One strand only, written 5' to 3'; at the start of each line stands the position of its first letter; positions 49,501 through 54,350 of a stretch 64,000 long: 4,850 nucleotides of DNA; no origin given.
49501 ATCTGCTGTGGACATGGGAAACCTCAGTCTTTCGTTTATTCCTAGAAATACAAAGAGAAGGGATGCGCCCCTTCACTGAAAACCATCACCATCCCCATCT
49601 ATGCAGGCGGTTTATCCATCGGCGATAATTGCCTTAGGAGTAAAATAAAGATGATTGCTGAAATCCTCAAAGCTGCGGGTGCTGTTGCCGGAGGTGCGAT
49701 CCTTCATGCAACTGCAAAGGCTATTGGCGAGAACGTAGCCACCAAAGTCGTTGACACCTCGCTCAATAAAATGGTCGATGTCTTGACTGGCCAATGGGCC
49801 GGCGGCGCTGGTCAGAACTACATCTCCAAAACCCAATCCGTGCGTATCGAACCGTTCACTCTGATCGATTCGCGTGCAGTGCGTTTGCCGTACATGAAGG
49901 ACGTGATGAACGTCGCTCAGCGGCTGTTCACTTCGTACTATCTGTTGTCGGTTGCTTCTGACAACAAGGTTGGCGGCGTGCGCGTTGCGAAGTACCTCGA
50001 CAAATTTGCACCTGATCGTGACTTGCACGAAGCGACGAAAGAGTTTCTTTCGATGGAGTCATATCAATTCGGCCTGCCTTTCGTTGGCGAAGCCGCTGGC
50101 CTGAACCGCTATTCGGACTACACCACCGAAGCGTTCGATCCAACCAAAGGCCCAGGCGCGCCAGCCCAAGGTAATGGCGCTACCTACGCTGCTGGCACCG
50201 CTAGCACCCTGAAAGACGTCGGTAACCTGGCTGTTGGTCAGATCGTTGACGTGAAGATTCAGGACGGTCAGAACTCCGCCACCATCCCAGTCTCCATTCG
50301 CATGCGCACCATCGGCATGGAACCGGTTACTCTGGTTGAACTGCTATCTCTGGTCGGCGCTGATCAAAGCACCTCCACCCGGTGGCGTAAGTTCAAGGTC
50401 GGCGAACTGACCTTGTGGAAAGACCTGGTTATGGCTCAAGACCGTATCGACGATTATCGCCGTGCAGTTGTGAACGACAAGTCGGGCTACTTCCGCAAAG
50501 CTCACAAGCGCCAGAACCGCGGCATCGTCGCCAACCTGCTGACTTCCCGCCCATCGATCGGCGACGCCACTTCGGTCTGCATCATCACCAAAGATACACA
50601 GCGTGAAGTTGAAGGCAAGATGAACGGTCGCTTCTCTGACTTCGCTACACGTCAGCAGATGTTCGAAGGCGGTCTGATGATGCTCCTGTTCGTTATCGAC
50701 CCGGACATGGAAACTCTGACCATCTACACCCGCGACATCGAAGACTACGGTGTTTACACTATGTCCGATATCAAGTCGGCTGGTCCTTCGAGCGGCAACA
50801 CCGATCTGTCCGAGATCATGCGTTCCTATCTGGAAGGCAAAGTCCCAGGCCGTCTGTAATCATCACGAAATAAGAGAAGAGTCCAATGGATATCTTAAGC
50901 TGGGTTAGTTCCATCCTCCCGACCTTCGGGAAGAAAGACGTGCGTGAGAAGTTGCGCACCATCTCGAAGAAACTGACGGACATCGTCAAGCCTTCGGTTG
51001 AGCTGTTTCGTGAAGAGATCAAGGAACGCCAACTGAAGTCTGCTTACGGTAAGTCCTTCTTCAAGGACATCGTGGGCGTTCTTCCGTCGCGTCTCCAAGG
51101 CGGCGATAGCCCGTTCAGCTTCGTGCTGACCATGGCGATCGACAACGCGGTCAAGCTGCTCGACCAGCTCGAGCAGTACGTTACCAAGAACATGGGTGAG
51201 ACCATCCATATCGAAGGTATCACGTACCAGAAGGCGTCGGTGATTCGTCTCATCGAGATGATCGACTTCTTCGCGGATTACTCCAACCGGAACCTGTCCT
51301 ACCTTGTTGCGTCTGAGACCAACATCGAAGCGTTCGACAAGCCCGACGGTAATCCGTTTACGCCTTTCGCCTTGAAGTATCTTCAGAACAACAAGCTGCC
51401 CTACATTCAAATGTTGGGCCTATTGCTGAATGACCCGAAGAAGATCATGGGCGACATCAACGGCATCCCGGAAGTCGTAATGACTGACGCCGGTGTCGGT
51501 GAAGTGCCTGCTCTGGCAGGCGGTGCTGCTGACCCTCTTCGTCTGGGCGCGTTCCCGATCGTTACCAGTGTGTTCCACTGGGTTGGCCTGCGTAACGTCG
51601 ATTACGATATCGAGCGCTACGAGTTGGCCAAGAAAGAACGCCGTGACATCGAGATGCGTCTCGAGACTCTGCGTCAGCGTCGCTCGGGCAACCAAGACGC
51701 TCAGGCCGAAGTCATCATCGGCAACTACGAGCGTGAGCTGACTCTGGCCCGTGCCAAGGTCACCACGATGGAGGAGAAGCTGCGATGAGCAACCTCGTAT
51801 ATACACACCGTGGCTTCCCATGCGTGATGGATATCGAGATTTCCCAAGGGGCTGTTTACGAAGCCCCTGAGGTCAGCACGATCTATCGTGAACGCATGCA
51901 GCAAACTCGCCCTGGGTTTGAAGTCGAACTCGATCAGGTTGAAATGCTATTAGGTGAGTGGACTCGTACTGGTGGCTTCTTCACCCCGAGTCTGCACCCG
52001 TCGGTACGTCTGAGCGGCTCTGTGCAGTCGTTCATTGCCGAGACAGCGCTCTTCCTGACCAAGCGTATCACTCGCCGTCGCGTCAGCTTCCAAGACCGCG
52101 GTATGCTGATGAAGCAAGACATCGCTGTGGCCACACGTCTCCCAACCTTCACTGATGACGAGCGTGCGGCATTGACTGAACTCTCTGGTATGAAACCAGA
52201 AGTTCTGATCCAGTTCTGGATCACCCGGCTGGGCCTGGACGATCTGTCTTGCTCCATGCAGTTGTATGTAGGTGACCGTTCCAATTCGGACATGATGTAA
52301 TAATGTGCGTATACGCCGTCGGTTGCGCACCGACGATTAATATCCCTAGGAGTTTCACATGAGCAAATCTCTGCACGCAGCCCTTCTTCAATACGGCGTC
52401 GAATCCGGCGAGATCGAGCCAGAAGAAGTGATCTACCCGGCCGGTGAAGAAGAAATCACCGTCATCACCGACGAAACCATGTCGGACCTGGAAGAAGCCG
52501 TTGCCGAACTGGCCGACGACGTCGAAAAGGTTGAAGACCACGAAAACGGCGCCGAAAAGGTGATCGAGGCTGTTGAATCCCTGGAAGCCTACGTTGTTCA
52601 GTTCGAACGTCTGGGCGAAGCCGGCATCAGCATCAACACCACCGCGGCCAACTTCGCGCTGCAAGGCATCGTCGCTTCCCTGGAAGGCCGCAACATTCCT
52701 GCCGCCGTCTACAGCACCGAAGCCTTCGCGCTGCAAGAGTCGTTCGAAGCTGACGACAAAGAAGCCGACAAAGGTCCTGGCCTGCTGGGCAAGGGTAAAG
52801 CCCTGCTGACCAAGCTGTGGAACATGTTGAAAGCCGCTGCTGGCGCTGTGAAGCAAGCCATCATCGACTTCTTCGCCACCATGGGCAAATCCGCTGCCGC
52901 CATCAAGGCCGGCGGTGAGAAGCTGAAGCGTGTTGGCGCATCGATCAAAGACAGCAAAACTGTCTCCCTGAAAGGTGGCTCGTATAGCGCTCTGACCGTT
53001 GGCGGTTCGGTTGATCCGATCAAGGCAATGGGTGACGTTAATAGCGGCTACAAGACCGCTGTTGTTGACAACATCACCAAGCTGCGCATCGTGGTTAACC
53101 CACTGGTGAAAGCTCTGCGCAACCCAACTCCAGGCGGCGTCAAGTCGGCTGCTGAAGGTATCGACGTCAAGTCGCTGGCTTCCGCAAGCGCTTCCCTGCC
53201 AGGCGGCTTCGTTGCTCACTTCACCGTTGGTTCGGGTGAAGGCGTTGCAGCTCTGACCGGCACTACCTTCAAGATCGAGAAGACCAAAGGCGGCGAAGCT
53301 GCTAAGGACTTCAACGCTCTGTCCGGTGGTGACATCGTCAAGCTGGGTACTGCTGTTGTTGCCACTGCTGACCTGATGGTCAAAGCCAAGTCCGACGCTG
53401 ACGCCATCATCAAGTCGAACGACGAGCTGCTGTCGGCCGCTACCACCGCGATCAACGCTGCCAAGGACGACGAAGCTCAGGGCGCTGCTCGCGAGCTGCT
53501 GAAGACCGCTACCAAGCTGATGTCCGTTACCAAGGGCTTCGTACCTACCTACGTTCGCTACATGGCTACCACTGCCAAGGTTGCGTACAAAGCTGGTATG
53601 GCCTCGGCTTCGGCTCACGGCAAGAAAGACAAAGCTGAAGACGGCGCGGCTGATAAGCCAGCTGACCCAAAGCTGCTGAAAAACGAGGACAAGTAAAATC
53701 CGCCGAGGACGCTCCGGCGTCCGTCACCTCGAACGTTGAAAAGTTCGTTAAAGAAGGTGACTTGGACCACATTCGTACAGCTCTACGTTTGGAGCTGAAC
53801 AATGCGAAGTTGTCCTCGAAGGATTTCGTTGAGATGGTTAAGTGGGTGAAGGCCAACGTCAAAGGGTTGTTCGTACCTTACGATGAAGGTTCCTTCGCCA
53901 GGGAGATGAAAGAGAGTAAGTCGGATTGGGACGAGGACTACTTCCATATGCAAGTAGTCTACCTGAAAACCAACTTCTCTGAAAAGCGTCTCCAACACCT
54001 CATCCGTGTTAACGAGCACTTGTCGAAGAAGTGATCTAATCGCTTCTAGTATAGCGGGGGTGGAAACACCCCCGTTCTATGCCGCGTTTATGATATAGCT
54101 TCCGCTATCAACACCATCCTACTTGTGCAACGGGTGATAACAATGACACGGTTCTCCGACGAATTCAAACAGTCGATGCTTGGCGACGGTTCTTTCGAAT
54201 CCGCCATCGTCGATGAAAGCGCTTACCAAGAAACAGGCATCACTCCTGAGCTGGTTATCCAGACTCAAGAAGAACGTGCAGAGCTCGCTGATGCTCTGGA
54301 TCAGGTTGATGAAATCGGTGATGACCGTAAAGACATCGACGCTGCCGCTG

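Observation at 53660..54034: Probable programmed -1 frameshift that gives an internal head protein an optional 120-aa cargo domain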

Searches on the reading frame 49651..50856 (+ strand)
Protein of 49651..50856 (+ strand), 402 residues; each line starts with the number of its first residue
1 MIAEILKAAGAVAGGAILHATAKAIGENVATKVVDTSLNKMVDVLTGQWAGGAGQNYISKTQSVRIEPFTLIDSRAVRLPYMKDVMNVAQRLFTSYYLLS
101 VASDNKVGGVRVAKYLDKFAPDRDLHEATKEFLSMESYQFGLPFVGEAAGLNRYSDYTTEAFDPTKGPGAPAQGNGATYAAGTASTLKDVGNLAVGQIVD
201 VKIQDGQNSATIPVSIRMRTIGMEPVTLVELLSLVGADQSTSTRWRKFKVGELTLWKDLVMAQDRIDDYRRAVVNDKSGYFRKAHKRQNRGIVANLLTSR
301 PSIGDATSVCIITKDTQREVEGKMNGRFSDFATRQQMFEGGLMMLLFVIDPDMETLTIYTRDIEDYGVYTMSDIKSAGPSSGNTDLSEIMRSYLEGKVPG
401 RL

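Call 8: search_protein_families(library=phrogs, proteins=[window:49651-50856:+], max_evalue=0.01)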
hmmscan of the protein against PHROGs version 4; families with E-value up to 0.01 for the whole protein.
window:49651-50856:+ (402 aa): 1 family
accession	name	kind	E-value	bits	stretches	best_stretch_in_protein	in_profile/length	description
phrog_3239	-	unknown function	1.8e-91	307.6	1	31-399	7-370/372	-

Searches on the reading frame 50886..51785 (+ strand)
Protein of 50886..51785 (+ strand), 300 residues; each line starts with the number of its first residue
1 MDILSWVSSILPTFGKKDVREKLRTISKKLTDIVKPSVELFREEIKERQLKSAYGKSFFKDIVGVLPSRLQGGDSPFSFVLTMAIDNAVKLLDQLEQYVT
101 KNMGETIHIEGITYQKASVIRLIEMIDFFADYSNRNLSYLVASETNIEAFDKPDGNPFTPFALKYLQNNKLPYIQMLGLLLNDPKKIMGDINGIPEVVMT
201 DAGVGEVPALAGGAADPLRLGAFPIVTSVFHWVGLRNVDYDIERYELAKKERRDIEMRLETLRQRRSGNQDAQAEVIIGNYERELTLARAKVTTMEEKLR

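Call 8: search_protein_families(library=phrogs, proteins=[window:50886-51785:+], max_evalue=0.01)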
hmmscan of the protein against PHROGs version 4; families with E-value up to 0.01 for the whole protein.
window:50886-51785:+ (300 aa): 1 family
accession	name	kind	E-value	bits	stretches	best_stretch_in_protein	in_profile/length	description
phrog_3187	-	unknown function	1e-54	186.8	1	1-298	1-298/301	-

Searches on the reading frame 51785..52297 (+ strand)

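Call 8: search_protein_families(library=phrogs, proteins=[window:51785-52297:+], max_evalue=0.01)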
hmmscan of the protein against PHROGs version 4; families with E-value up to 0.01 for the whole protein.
window:51785-52297:+ (171 aa): 0 families

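Call 13: search_protein_families(library=pfam, proteins=[window:51785-52297:+], max_evalue=1)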
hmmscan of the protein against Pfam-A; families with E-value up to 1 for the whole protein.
window:51785-52297:+ (171 aa): 1 family
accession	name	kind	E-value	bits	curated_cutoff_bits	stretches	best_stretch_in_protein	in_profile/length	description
PF25618.1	PhiKZ_gp91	-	0.0095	16.2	27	1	75-163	77-167/168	Bacteriophage PhiKZ vertex-binding protein gp91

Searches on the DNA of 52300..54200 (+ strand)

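Call 3: search_dna_similar(query=window:52300-54150:+, collection=phages, mode=near, max_rows=30)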
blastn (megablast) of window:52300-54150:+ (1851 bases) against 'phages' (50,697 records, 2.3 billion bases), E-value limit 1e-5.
No match.

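Call 77: search_rna_families(source=window, start=53400, end=54200, threshold=evalue, max_evalue=1)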
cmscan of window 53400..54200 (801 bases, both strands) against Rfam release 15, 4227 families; matches with E-value up to 1: 0.
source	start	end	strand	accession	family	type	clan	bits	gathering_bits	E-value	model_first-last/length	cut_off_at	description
